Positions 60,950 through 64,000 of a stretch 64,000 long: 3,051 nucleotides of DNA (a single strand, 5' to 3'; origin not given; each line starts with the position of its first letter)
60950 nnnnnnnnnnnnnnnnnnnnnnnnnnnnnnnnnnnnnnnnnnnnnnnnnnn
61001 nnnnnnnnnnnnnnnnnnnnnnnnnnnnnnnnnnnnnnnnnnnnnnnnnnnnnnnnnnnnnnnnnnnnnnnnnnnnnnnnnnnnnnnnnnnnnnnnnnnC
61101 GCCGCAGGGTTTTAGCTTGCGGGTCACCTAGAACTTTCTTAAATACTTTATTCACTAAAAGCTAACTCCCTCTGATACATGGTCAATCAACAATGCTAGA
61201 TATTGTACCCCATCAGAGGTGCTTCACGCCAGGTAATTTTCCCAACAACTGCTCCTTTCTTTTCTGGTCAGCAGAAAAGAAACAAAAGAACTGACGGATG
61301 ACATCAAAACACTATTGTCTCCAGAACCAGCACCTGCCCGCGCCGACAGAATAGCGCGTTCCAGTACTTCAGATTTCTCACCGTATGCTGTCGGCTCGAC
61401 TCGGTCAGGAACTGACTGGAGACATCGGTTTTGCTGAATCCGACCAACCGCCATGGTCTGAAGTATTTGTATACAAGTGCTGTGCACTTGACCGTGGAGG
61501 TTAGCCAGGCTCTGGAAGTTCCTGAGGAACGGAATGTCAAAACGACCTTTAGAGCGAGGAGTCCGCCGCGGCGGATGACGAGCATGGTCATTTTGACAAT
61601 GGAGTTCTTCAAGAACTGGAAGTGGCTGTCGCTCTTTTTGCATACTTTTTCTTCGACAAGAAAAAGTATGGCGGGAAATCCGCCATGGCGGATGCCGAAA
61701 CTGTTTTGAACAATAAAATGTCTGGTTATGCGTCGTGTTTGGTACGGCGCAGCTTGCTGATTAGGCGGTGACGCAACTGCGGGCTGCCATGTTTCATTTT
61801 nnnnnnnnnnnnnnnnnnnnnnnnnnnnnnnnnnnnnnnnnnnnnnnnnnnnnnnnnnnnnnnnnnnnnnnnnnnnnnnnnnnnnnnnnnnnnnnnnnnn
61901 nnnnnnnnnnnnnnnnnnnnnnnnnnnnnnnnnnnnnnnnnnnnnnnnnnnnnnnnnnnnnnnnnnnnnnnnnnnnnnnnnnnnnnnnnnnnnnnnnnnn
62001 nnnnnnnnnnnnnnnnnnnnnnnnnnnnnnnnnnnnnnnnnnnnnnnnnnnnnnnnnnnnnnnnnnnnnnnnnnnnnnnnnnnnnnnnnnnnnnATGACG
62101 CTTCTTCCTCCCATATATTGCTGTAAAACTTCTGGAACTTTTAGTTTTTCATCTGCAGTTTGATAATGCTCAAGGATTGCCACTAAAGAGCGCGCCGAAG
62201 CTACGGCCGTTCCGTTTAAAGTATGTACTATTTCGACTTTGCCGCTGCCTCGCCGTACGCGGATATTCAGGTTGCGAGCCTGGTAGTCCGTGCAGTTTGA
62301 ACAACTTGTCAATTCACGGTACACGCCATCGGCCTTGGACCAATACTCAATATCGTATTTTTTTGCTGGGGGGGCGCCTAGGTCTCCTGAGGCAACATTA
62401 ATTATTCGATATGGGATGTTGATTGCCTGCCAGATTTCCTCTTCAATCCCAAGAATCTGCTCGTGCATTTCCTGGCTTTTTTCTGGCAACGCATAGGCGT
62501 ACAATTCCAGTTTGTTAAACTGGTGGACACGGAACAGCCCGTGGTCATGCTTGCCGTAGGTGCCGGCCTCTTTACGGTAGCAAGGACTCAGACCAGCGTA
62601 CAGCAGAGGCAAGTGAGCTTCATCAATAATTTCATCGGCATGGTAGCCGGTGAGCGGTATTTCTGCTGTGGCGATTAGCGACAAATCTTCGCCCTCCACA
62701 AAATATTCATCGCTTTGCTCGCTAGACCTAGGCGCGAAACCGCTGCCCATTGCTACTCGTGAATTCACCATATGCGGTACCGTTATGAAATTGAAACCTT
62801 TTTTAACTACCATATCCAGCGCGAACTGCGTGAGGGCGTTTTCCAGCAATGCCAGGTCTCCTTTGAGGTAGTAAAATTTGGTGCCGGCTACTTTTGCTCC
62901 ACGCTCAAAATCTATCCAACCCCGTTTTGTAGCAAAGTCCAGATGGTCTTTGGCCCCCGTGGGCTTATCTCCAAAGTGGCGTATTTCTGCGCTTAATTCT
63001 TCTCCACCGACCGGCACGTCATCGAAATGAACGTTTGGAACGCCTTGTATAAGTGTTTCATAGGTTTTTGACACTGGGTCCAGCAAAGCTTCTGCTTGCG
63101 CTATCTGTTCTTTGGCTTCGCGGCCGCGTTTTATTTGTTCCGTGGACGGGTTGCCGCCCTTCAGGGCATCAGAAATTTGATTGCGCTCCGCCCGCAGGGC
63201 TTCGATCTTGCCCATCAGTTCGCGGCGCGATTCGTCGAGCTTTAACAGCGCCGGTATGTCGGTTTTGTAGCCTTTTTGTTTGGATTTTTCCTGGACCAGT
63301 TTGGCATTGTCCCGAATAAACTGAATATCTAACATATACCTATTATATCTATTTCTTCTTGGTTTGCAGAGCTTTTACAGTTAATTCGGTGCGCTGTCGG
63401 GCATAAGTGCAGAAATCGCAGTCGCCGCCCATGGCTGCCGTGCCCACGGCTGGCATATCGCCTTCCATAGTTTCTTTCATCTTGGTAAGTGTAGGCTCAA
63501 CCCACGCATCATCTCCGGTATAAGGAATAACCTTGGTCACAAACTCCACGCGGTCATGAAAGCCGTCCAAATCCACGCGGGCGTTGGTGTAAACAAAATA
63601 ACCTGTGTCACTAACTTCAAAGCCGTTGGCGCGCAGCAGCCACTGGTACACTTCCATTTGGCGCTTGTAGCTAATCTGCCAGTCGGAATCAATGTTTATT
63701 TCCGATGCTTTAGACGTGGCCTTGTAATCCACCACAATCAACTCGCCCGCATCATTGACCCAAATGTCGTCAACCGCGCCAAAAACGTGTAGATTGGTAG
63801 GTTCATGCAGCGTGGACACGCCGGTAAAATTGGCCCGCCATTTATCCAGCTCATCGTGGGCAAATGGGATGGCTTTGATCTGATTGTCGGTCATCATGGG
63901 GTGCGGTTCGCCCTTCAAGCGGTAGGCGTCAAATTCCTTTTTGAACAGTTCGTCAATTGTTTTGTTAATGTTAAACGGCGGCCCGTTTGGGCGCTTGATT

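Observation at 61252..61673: Copy B of the repeated element fills the hpf-secA spacer and ends in a three-way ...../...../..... competing pairing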

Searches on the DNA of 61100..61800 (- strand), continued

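Call 60: search_with_rna_model(model_id=R1, sources=[L136, L137, L138], filters=off, max_evalue=1, show_alignments=3)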
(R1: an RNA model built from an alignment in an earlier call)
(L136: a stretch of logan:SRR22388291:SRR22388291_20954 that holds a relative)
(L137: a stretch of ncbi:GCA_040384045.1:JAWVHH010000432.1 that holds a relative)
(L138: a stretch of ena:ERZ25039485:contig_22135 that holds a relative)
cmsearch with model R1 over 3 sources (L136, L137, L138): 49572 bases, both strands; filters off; matches with E-value up to 1: 10.
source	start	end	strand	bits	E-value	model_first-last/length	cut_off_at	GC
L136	9492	9697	+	163.8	1.1e-42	1-196/196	no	0.48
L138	8201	8402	+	86.7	4.9e-22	1-196/196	no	0.47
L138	8467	8680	-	60.8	4.3e-15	8-181/196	no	0.49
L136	9859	9954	-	23.5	4.2e-05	1-196/196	no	0.45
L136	9502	9531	-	21.5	0.00014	11-40/196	no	0.3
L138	8646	8675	+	19.4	0.00051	11-40/196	no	0.37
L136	9555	9669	-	15.4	0.0061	65-169/196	no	0.48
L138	8258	8373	-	13.4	0.021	65-169/196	no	0.48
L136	9917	9942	+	10.2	0.15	13-38/196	no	0.31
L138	7511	7540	+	7.5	0.77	11-40/196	no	0.43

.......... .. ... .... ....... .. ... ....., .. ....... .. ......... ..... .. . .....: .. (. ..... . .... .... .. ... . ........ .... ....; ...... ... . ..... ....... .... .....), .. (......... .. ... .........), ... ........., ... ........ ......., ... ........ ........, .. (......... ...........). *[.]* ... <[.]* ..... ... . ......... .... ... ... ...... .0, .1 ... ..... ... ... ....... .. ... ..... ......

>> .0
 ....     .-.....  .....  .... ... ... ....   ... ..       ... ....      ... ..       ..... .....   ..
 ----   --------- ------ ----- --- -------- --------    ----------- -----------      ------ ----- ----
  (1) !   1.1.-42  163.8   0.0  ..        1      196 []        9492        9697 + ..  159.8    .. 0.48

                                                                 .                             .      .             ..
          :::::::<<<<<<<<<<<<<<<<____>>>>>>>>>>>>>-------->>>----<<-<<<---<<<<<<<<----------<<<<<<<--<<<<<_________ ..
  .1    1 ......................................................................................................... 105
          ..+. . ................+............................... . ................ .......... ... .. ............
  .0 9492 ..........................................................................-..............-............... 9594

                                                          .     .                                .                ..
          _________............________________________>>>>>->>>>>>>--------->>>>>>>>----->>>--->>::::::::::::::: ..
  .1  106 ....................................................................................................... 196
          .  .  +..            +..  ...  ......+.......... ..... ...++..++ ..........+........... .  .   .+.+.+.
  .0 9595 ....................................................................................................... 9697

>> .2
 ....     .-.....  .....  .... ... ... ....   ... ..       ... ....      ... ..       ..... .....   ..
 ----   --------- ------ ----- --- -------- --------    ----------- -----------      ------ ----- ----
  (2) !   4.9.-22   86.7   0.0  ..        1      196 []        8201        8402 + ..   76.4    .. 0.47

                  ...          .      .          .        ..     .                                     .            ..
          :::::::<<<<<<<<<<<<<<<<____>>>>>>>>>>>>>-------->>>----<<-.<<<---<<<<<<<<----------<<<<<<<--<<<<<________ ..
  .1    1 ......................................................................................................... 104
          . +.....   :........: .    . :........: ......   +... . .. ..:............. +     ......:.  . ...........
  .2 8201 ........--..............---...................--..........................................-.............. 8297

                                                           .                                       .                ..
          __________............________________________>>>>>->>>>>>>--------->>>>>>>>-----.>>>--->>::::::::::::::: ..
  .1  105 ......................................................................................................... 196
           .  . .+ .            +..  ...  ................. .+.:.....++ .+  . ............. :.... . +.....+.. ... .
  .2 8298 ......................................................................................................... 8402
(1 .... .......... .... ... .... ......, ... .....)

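Call 70: build_rna_model(alignment_id=A8)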
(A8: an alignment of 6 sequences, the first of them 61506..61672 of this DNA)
Model R2 built from alignment A8 (6 sequences, 221 columns); structure: RNAalifold consensus.
model positions 184; base pairs 45; branch points 1; effective number of sequences 1.8; information 0.59 bits per position. Calibrated on 0.2 Mb of random sequence (short: E-values are rough).
structure used (alignment columns):
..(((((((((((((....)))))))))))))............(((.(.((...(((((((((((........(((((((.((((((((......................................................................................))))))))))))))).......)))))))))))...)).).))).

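Call 71: search_with_rna_model(model_id=R2, sources=[window, L121, L125, L126, L133, L135, L136, L137, L138, L131], filters=default, max_evalue=1)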
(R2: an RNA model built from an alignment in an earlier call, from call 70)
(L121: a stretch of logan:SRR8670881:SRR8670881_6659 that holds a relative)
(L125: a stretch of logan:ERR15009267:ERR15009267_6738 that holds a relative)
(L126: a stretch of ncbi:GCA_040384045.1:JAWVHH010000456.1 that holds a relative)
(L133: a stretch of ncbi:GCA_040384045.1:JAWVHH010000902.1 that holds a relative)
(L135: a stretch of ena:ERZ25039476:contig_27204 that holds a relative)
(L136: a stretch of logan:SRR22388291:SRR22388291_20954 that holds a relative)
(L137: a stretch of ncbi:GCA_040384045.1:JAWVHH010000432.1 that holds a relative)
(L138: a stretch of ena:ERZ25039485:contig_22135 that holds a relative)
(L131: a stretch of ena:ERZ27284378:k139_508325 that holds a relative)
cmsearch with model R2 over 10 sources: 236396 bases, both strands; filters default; matches with E-value up to 1: 18.
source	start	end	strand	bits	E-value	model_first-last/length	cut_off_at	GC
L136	9500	9681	+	201.5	5e-47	1-184/184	no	0.48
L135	9490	9668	+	187.9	9.8e-44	1-184/184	no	0.47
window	44457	44627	-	183.3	1.3e-42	1-184/184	no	0.45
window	61506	61672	-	178.7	1.7e-41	1-184/184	no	0.49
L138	8207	8385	+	165.5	2.8e-38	1-184/184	no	0.47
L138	8468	8677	-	149.3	2.4e-34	1-184/184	no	0.49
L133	9913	10101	-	59.4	1.8e-12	1-184/184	no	0.47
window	33647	33801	-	32.7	5.4e-06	1-184/184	no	0.45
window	44190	44246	+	30.7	1.6e-05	1-184/184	no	0.49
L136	9890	9946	-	28.8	4.9e-05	1-184/184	no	0.46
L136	9544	9681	-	28.5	5.8e-05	45-184/184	no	0.51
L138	8258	8374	-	27.7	8.9e-05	56-173/184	no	0.48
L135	9892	9946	-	25.5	0.0003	1-184/184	no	0.45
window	44468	44572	+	22.7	0.0015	56-173/184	no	0.45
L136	9480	9533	-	22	0.0022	1-184/184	no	0.44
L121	1560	1661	-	16.4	0.05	1-184/184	no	0.39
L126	19706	19761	+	14.4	0.16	1-184/184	no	0.48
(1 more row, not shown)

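Call 73: search_dna_similar(query=window:61490-61680:-, collection=phages, mode=distant, max_evalue=0.01)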
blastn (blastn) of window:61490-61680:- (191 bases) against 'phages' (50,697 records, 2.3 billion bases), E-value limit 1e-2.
No match.

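Call 74: search_dna_similar(query=window:61490-61680:-, collection=plasmids, mode=distant, max_evalue=0.01)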
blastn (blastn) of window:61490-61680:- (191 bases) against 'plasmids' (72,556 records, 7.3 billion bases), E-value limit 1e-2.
No match.

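Call 75: search_with_rna_model(model_id=R2, sources=[L139, L140, L141, L142, L143, L144, L145, L146, L147, L148, L149, L150, L151, L152, L153, L154, L155, L156, L157, L158, L159, L160, L161, L162, L163, L164, L165, L166, L167, L168, L169, L170, L171, L172, L173, L174, L175], filters=default, max_evalue=0.01)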
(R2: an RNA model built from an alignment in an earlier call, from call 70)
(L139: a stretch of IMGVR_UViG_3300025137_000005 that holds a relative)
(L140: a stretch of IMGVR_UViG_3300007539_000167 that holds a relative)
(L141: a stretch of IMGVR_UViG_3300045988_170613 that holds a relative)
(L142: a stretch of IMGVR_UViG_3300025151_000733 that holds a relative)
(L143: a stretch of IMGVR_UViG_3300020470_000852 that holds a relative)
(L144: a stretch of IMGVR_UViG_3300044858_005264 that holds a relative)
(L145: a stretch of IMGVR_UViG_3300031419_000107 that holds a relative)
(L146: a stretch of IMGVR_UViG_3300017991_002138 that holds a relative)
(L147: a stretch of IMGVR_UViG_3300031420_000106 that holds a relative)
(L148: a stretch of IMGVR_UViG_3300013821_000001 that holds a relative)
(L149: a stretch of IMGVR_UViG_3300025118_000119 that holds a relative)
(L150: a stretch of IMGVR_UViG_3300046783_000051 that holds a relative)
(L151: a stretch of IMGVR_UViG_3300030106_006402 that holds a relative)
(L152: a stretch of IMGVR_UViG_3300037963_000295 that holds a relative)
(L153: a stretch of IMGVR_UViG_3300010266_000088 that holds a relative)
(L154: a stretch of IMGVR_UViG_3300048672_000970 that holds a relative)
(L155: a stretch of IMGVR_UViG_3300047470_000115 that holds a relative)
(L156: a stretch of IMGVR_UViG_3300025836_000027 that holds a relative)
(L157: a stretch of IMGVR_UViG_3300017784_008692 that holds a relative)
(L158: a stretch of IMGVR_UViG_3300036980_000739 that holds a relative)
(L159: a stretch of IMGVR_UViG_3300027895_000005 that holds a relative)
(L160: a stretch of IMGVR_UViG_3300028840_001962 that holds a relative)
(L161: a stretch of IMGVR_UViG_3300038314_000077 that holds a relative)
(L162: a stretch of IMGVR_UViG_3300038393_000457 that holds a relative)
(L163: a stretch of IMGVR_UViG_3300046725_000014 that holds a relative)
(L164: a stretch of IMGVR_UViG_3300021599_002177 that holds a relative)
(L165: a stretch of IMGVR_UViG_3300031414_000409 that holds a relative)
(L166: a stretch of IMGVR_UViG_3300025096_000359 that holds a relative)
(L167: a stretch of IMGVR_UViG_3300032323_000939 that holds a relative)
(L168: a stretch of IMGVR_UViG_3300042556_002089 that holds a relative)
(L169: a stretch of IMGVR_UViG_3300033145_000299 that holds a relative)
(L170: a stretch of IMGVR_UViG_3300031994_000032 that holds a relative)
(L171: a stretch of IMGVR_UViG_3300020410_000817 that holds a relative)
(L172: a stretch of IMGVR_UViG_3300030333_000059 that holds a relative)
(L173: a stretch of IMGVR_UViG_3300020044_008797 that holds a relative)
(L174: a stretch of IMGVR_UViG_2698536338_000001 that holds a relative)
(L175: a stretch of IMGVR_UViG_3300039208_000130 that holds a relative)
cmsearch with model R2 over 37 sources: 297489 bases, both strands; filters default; matches with E-value up to 0.01: 0.
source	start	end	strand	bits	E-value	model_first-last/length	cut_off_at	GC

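Call 76: search_with_rna_model(model_id=R2, sources=[window, L133, L135, L136, L138], filters=default, max_evalue=0.000005, make_alignment=true)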
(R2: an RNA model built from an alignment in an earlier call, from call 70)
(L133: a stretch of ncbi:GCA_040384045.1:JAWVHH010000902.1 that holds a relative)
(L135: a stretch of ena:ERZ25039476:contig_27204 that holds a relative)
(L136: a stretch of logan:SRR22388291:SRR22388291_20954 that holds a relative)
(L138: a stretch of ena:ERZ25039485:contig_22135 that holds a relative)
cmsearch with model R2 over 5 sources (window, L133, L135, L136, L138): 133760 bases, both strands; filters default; matches with E-value up to 0.000005: 8.
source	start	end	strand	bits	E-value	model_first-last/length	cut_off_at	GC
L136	9500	9681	+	201.5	2.8e-47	1-184/184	no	0.48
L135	9490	9668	+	187.9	5.5e-44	1-184/184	no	0.47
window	44457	44627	-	183.3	7.4e-43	1-184/184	no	0.45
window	61506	61672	-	178.7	9.6e-42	1-184/184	no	0.49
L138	8207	8385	+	165.5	1.6e-38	1-184/184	no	0.47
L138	8468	8677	-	149.3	1.4e-34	1-184/184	no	0.49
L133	9913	10101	-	59.4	1e-12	1-184/184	no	0.47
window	33647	33801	-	32.7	3e-06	1-184/184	no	0.45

Alignment A9: 8 matches aligned to the model, 231 columns, each read 5' to 3' on its own strand. Consensus structure (alignment columns), stored with it:
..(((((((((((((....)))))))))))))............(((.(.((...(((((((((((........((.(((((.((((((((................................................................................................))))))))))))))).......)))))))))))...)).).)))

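Call 85: search_with_rna_model(model_id=R2, sources=[L176], filters=off, max_evalue=1)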
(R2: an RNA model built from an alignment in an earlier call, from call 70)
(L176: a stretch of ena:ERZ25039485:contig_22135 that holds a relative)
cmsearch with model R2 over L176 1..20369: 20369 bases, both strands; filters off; matches with E-value up to 1: 2.
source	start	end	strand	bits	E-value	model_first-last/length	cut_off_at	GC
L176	19236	19294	+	9.5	0.2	1-184/184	no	0.44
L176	3324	3394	-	7.6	0.6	1-184/184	no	0.44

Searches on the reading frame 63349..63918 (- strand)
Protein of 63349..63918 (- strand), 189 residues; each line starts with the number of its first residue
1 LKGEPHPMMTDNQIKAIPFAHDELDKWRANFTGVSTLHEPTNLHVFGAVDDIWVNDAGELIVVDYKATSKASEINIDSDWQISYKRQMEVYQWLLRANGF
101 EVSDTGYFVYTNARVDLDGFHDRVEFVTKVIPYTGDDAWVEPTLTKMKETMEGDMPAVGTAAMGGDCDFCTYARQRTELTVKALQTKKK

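Call 45: find_encoding_contigs(protein=window:63349-63918:-, flank=10000, max_places=3)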
Protein window:63349-63918:- (189 aa): no gene with exactly this product is on record in the collection.
